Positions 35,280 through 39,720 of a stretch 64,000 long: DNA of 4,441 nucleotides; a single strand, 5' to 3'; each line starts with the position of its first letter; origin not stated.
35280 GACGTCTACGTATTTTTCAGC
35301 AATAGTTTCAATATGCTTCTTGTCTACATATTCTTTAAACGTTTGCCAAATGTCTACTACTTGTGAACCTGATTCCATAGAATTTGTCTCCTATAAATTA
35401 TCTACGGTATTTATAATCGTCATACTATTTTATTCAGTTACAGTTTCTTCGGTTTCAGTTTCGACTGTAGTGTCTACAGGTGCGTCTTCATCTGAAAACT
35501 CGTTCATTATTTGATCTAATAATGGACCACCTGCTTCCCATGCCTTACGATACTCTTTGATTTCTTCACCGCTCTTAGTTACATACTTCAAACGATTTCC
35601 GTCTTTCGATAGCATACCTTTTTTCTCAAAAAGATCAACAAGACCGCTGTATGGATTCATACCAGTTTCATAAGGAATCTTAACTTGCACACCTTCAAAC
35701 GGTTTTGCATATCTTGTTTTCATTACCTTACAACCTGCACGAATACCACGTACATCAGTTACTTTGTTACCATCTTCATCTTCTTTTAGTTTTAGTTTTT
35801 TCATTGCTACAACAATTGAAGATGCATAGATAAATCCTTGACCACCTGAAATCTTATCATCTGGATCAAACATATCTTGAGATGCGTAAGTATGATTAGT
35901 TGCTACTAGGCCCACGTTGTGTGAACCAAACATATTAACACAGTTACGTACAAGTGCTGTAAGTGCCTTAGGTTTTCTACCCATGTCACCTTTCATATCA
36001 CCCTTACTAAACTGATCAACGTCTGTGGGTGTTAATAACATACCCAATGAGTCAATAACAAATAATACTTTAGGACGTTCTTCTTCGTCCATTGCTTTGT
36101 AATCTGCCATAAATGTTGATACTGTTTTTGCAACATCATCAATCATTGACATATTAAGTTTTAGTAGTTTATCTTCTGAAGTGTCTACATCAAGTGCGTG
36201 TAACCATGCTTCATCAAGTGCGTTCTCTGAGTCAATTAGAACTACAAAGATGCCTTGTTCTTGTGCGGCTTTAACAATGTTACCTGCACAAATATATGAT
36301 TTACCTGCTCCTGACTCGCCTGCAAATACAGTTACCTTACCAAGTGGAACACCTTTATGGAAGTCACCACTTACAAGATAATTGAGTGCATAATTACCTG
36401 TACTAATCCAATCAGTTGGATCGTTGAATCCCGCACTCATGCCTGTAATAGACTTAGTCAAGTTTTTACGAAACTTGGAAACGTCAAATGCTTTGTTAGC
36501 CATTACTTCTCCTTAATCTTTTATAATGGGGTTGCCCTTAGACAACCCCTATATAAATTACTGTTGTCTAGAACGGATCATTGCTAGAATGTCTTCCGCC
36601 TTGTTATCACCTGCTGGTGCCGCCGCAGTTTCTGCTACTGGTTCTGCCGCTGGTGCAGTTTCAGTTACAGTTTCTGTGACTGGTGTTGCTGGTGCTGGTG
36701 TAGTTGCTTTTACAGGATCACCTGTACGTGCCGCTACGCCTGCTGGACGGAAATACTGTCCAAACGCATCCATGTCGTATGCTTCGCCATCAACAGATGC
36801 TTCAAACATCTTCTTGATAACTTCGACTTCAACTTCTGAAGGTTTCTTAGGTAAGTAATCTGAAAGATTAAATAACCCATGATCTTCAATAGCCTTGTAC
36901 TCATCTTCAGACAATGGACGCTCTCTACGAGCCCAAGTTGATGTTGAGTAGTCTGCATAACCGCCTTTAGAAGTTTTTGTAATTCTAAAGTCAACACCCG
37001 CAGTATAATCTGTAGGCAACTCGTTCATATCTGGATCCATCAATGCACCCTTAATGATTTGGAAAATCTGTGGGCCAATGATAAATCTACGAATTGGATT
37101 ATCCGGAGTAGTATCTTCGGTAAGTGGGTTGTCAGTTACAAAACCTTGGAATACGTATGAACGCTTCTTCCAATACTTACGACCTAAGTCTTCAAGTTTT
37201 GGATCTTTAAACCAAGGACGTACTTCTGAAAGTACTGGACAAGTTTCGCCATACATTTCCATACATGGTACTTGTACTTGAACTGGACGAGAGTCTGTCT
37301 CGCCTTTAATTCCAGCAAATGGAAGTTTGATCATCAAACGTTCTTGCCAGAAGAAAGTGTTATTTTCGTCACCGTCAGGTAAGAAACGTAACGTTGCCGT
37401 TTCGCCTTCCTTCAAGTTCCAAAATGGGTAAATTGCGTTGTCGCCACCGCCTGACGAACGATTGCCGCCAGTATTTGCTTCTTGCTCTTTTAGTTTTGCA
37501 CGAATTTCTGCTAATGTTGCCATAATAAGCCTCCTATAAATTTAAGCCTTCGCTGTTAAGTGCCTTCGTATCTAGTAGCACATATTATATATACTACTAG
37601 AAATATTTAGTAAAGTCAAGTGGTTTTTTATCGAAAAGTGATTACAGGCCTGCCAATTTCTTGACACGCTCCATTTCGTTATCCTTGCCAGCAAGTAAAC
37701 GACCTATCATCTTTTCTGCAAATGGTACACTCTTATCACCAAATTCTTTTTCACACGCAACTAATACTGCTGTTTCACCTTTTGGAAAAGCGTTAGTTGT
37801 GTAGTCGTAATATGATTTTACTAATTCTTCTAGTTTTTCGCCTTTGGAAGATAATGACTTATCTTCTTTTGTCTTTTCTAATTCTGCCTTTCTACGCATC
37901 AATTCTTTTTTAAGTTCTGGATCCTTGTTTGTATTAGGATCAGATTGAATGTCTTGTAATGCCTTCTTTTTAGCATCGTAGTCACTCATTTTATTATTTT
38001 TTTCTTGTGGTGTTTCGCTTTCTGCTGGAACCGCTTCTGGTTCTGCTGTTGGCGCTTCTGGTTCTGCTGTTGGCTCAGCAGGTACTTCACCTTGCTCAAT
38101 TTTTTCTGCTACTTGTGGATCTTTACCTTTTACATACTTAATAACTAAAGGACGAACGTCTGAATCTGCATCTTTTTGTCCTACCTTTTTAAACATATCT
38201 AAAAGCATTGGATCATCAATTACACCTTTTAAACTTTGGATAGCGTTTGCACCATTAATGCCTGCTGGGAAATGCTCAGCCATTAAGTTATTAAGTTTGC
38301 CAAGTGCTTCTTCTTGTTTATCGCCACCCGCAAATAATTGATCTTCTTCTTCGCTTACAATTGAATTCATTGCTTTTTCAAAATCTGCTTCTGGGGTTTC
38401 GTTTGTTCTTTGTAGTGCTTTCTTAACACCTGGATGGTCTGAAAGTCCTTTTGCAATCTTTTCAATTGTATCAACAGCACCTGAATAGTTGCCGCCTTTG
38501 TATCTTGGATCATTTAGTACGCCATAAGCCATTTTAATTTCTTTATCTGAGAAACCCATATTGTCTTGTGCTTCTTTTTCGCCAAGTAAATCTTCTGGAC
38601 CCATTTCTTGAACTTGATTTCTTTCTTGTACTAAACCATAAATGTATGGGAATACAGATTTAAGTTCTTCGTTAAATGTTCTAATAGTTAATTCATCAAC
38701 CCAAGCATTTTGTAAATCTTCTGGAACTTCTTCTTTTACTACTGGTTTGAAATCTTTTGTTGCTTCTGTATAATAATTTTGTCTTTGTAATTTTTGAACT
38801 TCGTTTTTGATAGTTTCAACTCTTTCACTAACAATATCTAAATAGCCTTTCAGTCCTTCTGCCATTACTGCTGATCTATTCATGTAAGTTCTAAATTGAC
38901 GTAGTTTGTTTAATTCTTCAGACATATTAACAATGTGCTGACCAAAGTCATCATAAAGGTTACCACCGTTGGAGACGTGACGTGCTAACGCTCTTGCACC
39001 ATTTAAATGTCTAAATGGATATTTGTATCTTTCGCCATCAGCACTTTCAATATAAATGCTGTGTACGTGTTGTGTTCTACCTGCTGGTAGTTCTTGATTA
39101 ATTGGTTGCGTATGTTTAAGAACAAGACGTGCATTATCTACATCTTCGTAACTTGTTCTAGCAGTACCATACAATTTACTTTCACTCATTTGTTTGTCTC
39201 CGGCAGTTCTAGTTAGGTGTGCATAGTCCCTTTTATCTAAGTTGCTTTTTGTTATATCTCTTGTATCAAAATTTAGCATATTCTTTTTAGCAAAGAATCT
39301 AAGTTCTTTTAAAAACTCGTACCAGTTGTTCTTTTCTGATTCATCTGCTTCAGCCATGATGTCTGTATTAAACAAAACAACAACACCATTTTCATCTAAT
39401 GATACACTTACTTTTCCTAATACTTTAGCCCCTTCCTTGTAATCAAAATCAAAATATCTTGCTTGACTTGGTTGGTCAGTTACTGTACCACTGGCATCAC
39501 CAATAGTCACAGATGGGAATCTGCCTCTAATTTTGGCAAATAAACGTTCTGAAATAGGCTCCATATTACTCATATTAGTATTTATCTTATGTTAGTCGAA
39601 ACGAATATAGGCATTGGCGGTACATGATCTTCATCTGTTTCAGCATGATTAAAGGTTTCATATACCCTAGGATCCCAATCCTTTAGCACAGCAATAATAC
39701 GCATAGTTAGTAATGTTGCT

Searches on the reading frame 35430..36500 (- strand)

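Call 42: search_protein_families(library=phrogs, proteins=[window:35430-36500:-], max_evalue=0.00001)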
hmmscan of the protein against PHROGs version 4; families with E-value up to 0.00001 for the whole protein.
window:35430-36500:- (356 aa): 3 families
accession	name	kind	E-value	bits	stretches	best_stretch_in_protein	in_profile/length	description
phrog_97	-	other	3.8e-68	231.9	2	2-247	15-265/506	UvsX-like recombinase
phrog_8337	-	DNA, RNA and nucleotide metabolism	5.4e-22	79.5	1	24-236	42-244/273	DNA repair protein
phrog_17958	-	moron, auxiliary metabolic gene and host takeover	2e-07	30.7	1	27-185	305-462/682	FtsK/SpoIIIE-like protein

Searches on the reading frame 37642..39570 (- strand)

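Call 42: search_protein_families(library=phrogs, proteins=[window:37642-39570:-], max_evalue=0.00001)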
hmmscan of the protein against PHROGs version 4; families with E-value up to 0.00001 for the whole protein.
window:37642-39570:- (642 aa): 1 family
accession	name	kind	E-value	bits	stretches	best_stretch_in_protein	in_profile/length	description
phrog_13484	-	head and packaging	1.2e-15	58.5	1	21-279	23-269/428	virion structural protein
